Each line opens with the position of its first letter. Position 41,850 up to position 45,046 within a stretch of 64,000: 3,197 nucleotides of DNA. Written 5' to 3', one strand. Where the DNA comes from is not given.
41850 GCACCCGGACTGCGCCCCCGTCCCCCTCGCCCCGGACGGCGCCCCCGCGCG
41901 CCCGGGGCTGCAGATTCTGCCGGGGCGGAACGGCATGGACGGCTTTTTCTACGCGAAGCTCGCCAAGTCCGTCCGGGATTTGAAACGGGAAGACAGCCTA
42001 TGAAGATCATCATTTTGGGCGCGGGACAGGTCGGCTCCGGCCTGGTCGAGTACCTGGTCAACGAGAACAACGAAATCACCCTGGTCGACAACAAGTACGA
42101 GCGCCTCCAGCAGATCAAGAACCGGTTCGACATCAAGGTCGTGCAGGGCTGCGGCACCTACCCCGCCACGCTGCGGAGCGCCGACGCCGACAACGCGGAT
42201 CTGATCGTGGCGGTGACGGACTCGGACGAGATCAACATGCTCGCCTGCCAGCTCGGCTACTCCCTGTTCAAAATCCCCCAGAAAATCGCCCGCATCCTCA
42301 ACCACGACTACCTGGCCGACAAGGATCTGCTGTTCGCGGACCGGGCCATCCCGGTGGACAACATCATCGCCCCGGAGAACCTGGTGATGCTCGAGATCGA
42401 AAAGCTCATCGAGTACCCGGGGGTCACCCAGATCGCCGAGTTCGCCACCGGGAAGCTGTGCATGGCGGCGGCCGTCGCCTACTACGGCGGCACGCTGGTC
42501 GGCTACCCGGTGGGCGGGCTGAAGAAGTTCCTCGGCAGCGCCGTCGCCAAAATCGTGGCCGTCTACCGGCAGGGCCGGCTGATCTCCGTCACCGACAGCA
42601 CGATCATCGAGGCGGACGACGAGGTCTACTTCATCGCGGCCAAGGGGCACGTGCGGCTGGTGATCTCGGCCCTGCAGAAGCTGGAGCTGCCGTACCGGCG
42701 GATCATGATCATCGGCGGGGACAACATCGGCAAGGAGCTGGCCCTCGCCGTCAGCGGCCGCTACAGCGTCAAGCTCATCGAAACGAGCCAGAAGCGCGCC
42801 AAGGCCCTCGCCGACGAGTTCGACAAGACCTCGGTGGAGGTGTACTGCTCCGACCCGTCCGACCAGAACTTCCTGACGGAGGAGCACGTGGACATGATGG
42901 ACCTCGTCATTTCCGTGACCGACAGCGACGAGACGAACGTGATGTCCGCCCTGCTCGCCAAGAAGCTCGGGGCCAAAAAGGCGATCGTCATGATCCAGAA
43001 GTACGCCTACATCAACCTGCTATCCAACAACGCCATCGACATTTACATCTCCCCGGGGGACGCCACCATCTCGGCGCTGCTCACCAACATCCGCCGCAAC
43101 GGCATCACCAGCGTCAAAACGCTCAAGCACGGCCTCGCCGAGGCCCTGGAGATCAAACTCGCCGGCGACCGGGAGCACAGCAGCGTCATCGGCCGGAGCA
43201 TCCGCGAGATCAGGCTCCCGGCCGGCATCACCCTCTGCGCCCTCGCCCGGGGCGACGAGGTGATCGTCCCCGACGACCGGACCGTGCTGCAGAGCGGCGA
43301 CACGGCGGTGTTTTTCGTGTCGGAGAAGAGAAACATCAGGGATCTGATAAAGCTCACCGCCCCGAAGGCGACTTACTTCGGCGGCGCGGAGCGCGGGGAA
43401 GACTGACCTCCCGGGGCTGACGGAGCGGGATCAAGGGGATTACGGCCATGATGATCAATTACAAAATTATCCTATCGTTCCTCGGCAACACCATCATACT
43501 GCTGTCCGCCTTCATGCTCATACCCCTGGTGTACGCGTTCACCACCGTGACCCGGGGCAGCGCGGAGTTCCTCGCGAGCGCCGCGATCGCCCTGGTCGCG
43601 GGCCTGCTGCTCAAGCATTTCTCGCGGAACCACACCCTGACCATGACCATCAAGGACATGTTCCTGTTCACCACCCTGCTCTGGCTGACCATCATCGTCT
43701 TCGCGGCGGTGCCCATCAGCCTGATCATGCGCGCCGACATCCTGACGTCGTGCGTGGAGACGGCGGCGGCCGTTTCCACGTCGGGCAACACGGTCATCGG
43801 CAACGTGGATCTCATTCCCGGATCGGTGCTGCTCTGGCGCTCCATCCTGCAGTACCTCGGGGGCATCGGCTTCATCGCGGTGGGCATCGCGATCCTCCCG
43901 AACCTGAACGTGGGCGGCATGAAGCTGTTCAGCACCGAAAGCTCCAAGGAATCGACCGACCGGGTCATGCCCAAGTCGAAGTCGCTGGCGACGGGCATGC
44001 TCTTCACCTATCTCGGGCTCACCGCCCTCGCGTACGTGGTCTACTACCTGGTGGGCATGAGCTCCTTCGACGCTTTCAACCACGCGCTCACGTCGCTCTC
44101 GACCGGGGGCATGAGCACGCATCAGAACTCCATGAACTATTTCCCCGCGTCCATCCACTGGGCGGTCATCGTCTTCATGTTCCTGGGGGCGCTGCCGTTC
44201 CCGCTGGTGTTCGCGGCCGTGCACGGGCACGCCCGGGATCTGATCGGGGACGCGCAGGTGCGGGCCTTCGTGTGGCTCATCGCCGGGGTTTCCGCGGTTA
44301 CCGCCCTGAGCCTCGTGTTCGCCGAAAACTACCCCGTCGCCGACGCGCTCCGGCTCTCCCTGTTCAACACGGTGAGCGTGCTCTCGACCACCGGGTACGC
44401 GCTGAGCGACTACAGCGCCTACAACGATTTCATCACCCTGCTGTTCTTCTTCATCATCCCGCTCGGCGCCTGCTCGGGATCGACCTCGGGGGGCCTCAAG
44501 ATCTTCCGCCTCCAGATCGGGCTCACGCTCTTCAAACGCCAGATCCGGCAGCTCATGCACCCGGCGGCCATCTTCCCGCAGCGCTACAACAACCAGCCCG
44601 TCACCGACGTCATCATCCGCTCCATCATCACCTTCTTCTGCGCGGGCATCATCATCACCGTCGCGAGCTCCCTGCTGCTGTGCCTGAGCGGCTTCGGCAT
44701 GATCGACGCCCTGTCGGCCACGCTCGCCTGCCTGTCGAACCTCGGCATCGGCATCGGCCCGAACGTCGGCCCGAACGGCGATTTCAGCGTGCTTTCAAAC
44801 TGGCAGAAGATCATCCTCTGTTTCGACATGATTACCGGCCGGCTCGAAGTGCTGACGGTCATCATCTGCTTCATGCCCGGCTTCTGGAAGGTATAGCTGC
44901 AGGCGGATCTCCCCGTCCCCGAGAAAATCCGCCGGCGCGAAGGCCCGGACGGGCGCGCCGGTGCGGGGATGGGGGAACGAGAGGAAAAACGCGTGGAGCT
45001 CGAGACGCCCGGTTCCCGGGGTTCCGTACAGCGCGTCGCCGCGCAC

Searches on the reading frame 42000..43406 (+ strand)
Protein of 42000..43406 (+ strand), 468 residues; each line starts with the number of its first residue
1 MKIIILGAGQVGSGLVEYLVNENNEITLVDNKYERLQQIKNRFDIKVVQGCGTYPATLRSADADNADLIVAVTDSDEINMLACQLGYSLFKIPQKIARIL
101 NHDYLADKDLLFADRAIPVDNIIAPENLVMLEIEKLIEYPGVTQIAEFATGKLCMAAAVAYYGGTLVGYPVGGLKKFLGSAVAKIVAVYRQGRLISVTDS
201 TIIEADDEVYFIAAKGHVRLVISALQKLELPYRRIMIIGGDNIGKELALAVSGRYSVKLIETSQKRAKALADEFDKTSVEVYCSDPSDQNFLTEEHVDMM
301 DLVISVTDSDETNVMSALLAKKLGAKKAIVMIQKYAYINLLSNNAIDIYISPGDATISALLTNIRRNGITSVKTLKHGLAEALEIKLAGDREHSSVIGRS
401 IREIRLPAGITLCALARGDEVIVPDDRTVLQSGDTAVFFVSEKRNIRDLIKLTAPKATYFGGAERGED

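Call 87: search_protein_families(library=pfam, proteins=[window:42000-43406:+], max_evalue=0.00001)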
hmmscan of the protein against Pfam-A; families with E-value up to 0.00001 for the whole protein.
window:42000-43406:+ (468 aa): 7 families
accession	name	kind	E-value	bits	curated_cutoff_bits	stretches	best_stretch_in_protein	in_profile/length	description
PF02254.24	TrkA_N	-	2.9e-45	153.8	23.8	2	3-111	1-108/116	TrkA-N domain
PF02080.26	TrkA_C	-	1.9e-18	66.6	27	1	392-443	8-61/71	TrkA-C domain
PF13241.12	NAD_binding_7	-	1.1e-09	39.2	22.1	0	2-80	9-76/104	Putative NAD(P)-binding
PF03435.24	Sacchrp_dh_NADP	-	3.4e-09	37.6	25.1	0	3-43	1-43/129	Saccharopine dehydrogenase NADP binding domain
PF03807.23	F420_oxidored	-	6.3e-09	36.8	21.6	0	2-49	1-50/94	NADP oxidoreductase coenzyme F420-dependent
PF01488.26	Shikimate_DH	-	2.3e-08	34.7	24.3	0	2-75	14-85/138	Shikimate / quinate 5-dehydrogenase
PF01262.27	AlaDh_PNT_C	-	2e-06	27.8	23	0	2-70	30-97/214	Alanine dehydrogenase/PNT, C-terminal domain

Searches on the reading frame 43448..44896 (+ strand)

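Call 87: search_protein_families(library=pfam, proteins=[window:43448-44896:+], max_evalue=0.00001)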
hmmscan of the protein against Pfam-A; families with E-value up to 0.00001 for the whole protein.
window:43448-44896:+ (482 aa): 1 family
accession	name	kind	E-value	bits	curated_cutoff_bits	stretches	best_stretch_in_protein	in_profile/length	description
PF02386.22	TrkH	-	6e-58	197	27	1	40-476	4-491/502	Cation transport protein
